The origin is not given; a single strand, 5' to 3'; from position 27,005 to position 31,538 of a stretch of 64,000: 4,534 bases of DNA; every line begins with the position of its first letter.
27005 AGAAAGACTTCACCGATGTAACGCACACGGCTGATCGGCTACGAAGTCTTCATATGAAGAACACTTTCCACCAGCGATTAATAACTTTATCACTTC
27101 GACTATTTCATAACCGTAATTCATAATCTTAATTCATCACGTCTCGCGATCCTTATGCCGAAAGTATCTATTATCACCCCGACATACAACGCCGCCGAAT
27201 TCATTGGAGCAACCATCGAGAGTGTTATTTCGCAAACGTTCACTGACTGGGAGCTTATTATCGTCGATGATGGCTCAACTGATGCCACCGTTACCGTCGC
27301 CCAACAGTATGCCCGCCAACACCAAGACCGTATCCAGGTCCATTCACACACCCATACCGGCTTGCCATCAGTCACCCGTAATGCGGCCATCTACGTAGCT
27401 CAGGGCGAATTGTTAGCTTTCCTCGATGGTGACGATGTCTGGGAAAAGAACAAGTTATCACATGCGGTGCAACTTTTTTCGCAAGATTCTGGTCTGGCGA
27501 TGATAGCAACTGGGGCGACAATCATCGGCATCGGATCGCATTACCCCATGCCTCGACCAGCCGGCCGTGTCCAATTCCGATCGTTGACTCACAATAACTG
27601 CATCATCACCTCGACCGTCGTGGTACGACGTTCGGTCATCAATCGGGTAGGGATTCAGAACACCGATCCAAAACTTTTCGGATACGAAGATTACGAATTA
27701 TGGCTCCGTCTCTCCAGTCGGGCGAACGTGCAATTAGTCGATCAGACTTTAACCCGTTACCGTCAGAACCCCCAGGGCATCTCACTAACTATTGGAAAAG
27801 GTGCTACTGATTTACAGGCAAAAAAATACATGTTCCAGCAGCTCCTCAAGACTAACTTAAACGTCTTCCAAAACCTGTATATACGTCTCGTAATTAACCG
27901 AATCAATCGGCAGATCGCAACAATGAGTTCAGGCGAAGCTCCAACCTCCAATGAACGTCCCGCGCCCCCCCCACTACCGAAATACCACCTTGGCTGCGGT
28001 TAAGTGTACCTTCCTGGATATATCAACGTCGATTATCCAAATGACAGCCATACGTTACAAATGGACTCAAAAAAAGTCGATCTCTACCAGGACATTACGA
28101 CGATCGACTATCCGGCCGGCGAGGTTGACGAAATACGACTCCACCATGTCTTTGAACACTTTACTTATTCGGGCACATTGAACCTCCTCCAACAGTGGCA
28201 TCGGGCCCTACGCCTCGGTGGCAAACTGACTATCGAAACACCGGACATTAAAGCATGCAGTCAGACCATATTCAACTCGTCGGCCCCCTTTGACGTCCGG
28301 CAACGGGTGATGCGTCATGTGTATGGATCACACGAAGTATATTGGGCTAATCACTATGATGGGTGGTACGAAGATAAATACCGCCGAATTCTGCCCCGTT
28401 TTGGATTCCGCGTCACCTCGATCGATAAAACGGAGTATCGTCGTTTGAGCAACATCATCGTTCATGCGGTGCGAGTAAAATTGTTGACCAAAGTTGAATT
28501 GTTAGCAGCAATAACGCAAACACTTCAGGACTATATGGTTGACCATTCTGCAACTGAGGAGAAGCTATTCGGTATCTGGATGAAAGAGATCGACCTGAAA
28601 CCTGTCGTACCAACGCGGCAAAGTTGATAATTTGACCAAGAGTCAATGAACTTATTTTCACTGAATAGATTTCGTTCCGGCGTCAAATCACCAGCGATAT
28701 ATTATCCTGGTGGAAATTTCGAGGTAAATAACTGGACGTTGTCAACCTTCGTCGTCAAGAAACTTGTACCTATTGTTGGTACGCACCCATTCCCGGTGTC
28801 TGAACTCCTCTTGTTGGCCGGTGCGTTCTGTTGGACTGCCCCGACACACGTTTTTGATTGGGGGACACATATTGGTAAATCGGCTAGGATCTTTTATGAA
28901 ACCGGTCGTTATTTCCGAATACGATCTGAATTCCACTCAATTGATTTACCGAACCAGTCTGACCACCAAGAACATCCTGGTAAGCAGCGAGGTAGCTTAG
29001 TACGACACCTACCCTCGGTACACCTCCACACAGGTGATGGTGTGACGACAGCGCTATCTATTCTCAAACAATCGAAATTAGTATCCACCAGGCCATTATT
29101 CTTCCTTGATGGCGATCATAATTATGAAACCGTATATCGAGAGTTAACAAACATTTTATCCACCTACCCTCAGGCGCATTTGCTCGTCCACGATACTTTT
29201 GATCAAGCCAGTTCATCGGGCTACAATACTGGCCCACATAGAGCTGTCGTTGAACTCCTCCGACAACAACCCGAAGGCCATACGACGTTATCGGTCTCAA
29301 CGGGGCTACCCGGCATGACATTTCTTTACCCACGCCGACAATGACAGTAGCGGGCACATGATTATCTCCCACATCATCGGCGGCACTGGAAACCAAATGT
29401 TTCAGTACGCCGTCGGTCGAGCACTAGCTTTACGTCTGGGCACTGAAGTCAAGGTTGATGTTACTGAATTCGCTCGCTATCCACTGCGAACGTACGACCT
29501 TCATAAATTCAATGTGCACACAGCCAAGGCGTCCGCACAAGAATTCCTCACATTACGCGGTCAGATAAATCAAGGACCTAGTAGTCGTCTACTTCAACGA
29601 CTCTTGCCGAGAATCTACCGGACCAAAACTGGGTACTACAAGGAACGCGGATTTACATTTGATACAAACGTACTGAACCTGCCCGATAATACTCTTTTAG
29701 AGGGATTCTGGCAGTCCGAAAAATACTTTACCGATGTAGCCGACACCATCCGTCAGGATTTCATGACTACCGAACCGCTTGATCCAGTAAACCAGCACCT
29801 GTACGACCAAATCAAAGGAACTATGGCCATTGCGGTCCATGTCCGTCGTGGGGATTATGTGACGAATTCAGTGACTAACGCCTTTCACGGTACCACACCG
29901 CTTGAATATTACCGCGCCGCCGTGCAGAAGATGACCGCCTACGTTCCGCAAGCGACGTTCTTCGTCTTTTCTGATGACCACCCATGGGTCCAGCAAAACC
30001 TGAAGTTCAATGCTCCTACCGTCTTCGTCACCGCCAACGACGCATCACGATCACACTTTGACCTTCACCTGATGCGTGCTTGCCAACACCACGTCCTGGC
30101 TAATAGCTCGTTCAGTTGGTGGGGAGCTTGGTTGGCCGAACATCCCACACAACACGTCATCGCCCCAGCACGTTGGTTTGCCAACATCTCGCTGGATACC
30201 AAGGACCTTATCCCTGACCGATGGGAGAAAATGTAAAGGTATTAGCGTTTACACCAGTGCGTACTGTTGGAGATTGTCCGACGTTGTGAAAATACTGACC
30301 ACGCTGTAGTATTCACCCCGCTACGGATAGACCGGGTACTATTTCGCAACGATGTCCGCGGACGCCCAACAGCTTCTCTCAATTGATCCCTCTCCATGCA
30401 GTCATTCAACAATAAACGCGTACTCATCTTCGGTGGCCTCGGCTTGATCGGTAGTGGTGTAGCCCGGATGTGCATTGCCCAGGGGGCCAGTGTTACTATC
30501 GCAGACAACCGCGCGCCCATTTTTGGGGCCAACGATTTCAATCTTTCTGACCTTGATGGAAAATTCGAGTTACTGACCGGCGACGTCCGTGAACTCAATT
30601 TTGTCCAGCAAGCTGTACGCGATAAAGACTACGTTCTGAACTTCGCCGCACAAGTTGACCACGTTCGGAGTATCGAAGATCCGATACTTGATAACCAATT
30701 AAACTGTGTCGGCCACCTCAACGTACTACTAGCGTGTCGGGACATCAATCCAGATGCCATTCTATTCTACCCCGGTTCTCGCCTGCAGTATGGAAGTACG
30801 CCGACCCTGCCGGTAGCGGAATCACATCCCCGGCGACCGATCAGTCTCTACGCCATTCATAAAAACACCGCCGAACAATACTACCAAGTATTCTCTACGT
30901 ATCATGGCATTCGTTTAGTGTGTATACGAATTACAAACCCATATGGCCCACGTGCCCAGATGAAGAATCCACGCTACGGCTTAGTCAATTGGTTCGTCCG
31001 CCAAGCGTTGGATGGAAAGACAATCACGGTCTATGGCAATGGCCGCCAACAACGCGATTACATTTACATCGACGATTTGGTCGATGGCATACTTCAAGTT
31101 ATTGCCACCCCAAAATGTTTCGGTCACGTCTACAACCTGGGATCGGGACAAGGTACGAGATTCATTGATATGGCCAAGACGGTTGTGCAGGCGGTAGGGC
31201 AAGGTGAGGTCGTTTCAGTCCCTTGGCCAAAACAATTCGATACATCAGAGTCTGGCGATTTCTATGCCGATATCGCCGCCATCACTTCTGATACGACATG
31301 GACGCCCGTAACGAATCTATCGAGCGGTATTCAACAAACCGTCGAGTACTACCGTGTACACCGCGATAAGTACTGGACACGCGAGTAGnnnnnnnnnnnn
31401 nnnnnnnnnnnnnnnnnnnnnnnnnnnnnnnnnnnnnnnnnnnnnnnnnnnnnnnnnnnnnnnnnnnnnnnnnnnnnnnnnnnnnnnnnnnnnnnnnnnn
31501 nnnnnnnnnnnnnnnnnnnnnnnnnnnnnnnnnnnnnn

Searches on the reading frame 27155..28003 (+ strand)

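Call 43: search_protein_families(library=pfam, proteins=[window:27155-28003:+], max_evalue=0.00001)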
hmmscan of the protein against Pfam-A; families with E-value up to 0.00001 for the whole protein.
window:27155-28003:+ (282 aa): 3 families
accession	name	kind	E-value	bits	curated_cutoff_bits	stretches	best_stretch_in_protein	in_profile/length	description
PF00535.33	Glycos_transf_2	-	1.1e-30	107.2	23.3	1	5-162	1-164/168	Glycosyl transferase family 2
PF13641.12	Glyco_tranf_2_3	-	5.9e-19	69.4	27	1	2-189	1-197/230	Glycosyltransferase like family 2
PF10111.15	Glyco_tranf_2_2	-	4.7e-12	46.4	27.3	1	7-107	3-105/276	Glycosyltransferase like family 2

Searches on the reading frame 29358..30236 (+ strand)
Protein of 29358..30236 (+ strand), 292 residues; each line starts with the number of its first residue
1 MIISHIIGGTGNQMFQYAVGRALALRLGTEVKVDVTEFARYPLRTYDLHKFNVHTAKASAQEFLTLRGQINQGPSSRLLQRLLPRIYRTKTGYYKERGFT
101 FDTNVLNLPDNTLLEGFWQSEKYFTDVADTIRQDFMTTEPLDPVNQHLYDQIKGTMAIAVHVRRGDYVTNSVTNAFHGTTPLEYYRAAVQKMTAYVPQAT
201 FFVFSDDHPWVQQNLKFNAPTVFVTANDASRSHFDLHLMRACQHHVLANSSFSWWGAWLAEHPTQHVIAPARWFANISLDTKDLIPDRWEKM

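Call 43: search_protein_families(library=pfam, proteins=[window:29358-30236:+], max_evalue=0.00001)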
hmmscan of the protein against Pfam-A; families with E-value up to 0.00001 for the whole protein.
window:29358-30236:+ (292 aa): 1 family
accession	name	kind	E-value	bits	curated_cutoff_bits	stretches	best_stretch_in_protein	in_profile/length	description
PF01531.22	Glyco_transf_11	-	4.9e-32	111.8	23.9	1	90-270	102-276/298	Glycosyl transferase family 11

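Call 45: search_protein_families(library=ncbifam, proteins=[window:29358-30236:+], max_evalue=1e-8)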
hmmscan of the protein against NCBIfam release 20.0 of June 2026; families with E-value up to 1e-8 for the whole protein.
window:29358-30236:+ (292 aa): 0 families

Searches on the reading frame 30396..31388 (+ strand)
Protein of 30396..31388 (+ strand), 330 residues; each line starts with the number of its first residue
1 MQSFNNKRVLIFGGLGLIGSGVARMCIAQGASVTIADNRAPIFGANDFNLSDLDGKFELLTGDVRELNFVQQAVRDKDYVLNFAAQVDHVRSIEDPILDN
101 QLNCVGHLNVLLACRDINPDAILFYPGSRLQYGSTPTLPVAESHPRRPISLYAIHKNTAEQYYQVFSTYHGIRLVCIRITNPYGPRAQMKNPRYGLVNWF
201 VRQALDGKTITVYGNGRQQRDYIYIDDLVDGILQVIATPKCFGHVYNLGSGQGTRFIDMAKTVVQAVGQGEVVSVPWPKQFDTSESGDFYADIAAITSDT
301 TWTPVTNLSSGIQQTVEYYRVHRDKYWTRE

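Call 43: search_protein_families(library=pfam, proteins=[window:30396-31388:+], max_evalue=0.00001)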
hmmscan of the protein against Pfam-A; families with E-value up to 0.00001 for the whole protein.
window:30396-31388:+ (330 aa): 5 families
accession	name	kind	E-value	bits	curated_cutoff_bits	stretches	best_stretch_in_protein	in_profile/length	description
PF01370.27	Epimerase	-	3.1e-43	148.4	20.9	1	9-249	1-240/240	NAD dependent epimerase/dehydratase family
PF16363.11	GDP_Man_Dehyd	-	1.4e-36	127.1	27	1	10-315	1-332/332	GDP-mannose 4,6 dehydratase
PF04321.23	RmlD_sub_bind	-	3.7e-08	33.2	27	1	8-269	2-233/287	RmlD substrate binding domain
PF01073.25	3Beta_HSD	-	2.7e-07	30.3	22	1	10-230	1-223/280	3-beta hydroxysteroid dehydrogenase/isomerase family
PF02719.21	Polysacc_synt_2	-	6.4e-07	29.3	20.2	0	9-118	1-119/293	Polysaccharide biosynthesis protein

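Call 45: search_protein_families(library=ncbifam, proteins=[window:30396-31388:+], max_evalue=1e-8)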
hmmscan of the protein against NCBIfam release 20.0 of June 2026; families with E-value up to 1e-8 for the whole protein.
window:30396-31388:+ (330 aa): 14 families
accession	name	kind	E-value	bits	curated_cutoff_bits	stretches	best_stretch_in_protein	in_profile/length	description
TIGR01181.1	dTDP_gluc_dehyt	equivalog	2.9e-39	135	365.1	1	8-324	1-316/321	dTDP-glucose 4,6-dehydratase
TIGR04180.1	EDH_00030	hypoth_equivalog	8.8e-34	116.9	475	1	9-304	1-294/297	NAD-dependent 4,6-dehydratase LegB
NF011728.1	PRK15181.1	equivalog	8e-31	107.3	760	1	6-320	15-338/348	Vi polysaccharide biosynthesis UDP-N-acetylglucosaminuronic acid C-4 epimerase TviC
TIGR01179.1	galE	equivalog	5.1e-27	94.6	262.3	1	8-323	1-329/332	UDP-glucose 4-epimerase GalE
TIGR02197.1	heptose_epim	equivalog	1e-23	84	274.6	1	9-319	1-313/316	ADP-glyceromanno-heptose 6-epimerase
NF007582.0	PRK10217.1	equivalog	6.1e-21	74.9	698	1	7-327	2-338/355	dTDP-glucose 4,6-dehydratase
NF007490.0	PRK10084.1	subfamily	9.3e-21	74.2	649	1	141-322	156-337/361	dTDP-glucose 4,6-dehydratase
NF007956.0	PRK10675.1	subfamily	4.7e-20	72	394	1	8-322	2-332/338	UDP-glucose 4-epimerase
NF008360.0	PRK11150.1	equivalog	1.4e-13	50.7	452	1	12-316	5-303/310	ADP-glyceromanno-heptose 6-epimerase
NF047922.1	GDPFucSynFcl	equivalog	3.2e-12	46.5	500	1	150-321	132-303/308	GDP-L-fucose synthase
NF008872.0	PRK11908.1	equivalog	6.4e-12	45.2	294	1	7-323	2-339/349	bifunctional UDP-4-keto-pentose/UDP-xylose synthase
NF041015.1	UDPsulfquin_syn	equivalog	6.3e-11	41.9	575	0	196-243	238-285/384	UDP-sulfoquinovose synthase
TIGR02622.1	CDP_4_6_dhtase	equivalog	1.5e-09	37.5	278.45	0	4-118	2-119/352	CDP-glucose 4,6-dehydratase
TIGR03466.1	HpnA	hypoth_equivalog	9.1e-09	34.6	367.65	0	8-202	2-190/327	hopanoid-associated sugar epimerase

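Call 67: search_solved_structures(query=window:30396-31388:+, max_evalue=1e-10)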
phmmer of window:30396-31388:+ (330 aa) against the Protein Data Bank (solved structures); distinct sequences matched with E-value up to 1e-10: 70 (the best 60 are shown).
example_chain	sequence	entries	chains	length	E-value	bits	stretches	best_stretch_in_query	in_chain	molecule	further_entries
6wjb_A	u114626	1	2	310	2.9e-35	125.2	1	7-270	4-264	NAD-dependent epimerase/dehydratase family protein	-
7ys8_A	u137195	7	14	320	7.5e-35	123.8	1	8-323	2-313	UDP-glucose 4-epimerase | UDP-glucose 4-epimerase along with EC 5.1.3.2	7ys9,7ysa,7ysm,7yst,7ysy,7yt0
6wj9_A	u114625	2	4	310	1.5e-34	122.8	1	7-270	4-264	NAD-dependent epimerase/dehydratase family protein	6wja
4zrm_A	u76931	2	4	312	3.2e-33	118.5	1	8-320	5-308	UDP-glucose 4-epimerase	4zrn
2p5u_A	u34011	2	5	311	4.4e-33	118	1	8-320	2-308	UDP-glucose 4-epimerase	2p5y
6dnt_A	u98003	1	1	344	6.6e-32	114.1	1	5-253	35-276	NAD-dependent epimerase/dehydratase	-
10ke_A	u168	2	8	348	3.7e-30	108.4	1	9-319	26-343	Capsular polysaccharide biosynthesis protein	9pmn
9rl0_E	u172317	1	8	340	3.1e-29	105.4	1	9-319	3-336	CDP-tyvelose 2-epimerase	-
3ruc_A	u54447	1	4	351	9.7e-29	103.7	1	4-266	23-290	WbgU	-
3ru7_A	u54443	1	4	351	1.1e-28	103.6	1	4-265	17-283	WbgU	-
3ru9_A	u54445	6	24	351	1.2e-28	103.5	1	4-264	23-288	WbgU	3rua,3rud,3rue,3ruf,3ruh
3lu1_A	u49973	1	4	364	1.3e-28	103.3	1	4-264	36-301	WbgU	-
2hun_A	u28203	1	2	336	3.5e-28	101.9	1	6-327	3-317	336aa long hypothetical dTDP-glucose 4,6-dehydratase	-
1sb8_A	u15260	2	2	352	7.7e-28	100.8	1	10-319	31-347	wbpP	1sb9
4m55_A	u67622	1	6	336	8.2e-27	97.4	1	6-322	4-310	UDP-glucuronic acid decarboxylase 1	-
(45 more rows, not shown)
